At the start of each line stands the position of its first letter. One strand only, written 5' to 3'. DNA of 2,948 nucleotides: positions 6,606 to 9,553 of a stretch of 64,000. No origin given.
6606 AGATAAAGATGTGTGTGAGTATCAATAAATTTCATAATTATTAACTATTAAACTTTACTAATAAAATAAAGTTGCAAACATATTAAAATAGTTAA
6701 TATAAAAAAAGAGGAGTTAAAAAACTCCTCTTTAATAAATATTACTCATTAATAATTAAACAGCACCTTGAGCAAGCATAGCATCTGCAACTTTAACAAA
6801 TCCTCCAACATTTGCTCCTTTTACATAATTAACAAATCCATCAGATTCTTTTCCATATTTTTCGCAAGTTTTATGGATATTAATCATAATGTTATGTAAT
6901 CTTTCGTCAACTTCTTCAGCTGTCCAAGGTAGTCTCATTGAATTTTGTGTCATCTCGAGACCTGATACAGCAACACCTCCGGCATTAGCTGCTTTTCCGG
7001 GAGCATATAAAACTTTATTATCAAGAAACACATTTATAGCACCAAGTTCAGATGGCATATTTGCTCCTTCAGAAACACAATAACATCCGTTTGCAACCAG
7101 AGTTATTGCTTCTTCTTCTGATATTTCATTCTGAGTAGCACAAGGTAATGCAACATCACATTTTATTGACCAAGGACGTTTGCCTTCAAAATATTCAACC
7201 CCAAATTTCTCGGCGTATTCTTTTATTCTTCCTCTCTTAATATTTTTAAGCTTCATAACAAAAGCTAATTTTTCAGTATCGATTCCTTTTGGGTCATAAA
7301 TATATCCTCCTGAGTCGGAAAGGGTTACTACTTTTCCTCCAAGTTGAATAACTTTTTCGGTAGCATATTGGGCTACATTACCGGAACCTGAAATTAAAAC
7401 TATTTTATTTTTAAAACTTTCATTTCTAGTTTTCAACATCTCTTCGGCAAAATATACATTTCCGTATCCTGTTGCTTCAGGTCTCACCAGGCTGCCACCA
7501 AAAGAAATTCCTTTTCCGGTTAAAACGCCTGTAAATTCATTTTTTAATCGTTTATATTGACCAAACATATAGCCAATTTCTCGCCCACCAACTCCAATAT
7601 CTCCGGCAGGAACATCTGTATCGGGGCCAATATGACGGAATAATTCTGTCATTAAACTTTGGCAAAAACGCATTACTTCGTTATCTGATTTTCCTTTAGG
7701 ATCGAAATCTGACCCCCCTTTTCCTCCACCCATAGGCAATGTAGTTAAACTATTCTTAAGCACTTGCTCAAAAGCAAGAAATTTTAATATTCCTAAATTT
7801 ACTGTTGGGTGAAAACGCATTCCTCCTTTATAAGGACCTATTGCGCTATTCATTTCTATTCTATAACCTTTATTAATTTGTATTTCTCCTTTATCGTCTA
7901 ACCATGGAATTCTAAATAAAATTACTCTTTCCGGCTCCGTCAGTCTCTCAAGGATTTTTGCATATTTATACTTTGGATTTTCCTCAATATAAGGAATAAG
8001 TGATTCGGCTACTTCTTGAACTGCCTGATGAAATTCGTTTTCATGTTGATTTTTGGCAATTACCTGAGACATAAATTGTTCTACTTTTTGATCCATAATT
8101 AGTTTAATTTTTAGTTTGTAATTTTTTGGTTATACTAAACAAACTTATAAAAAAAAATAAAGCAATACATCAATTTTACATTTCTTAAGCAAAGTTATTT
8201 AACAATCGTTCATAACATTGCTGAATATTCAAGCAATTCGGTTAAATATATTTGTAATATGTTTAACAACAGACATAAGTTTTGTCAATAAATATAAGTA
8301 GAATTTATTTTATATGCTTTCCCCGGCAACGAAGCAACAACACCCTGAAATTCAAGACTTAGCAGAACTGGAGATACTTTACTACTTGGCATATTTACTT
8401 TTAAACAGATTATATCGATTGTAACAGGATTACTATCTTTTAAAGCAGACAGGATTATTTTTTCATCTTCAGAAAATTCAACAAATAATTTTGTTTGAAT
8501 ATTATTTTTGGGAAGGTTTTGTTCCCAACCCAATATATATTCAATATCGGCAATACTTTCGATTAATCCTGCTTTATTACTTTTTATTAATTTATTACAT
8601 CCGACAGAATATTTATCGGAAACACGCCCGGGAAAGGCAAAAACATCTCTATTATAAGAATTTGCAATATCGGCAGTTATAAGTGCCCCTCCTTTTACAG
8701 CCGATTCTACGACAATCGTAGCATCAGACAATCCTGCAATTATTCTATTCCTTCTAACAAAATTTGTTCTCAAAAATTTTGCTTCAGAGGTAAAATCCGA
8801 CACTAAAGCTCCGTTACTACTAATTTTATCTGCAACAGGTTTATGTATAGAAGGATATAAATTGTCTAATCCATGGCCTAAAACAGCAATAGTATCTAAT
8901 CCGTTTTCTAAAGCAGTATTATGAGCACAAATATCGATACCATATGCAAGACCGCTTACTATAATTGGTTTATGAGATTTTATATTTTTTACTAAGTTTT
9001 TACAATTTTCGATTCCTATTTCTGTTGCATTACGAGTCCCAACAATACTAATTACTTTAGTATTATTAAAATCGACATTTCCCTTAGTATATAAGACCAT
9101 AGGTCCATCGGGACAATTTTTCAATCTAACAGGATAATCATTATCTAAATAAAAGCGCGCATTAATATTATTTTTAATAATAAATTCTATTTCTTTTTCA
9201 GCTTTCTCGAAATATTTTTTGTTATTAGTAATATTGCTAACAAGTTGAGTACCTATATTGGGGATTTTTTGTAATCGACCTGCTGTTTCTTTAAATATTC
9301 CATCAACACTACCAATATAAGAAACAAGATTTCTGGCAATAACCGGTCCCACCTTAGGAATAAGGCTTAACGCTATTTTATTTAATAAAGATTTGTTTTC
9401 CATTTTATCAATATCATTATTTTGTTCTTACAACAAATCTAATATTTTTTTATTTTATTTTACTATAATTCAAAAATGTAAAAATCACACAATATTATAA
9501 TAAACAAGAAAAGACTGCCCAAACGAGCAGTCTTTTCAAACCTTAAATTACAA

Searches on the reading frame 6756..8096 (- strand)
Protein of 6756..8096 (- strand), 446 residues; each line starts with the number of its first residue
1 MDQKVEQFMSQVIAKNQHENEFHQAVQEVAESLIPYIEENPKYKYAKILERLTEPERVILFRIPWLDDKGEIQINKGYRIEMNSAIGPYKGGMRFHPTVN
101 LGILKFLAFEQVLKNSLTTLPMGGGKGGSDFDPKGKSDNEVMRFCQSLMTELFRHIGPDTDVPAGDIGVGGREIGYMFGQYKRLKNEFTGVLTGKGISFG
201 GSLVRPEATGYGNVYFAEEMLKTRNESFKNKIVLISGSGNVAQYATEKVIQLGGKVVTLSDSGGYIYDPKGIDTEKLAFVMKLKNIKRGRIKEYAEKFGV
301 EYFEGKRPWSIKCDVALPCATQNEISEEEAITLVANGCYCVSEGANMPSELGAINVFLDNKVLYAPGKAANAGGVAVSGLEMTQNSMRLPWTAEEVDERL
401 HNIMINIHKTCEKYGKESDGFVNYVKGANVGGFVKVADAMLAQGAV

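Call 12: search_protein_families(library=pfam, proteins=[window:6756-8096:-], max_evalue=0.0001)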
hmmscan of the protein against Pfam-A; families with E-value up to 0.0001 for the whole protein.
window:6756-8096:- (446 aa): 2 families
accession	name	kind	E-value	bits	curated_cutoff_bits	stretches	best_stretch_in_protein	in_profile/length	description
PF00208.27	ELFV_dehydrog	-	1.7e-90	303.4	23.4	1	200-444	1-241/241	Glutamate/Leucine/Phenylalanine/Valine dehydrogenase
PF02812.23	ELFV_dehydrog_N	-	1.1e-51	174.4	25.3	1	55-182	1-128/129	Glu/Leu/Phe/Val dehydrogenase, dimerisation domain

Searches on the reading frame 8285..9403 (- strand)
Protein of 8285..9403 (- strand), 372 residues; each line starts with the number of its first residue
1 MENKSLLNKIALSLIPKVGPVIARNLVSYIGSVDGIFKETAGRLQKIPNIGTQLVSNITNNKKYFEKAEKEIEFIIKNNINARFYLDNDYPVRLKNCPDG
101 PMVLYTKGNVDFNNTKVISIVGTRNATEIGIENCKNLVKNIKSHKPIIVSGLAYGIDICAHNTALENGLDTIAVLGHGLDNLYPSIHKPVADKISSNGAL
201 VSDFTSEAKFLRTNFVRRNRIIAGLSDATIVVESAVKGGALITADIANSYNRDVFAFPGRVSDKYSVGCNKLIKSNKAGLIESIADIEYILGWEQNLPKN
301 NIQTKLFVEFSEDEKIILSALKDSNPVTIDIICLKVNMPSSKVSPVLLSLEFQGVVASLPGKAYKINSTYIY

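Call 12: search_protein_families(library=pfam, proteins=[window:8285-9403:-], max_evalue=0.0001)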
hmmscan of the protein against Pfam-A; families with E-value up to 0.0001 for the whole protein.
window:8285-9403:- (372 aa): 4 families
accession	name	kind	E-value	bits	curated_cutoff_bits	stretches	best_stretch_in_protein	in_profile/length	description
PF02481.21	DNA_processg_A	-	6.6e-74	248.1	29.6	1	77-278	4-208/212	DNA recombination-mediator protein A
PF17782.7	DprA_WH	-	4.2e-10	40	22.9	1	311-362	11-61/61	DprA winged helix domain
PF14520.12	HHH_5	-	7.3e-07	30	27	1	12-58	4-51/57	Helix-hairpin-helix domain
PF12826.13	HHH_2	-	3.3e-05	24.4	27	1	15-60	8-53/64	Helix-hairpin-helix motif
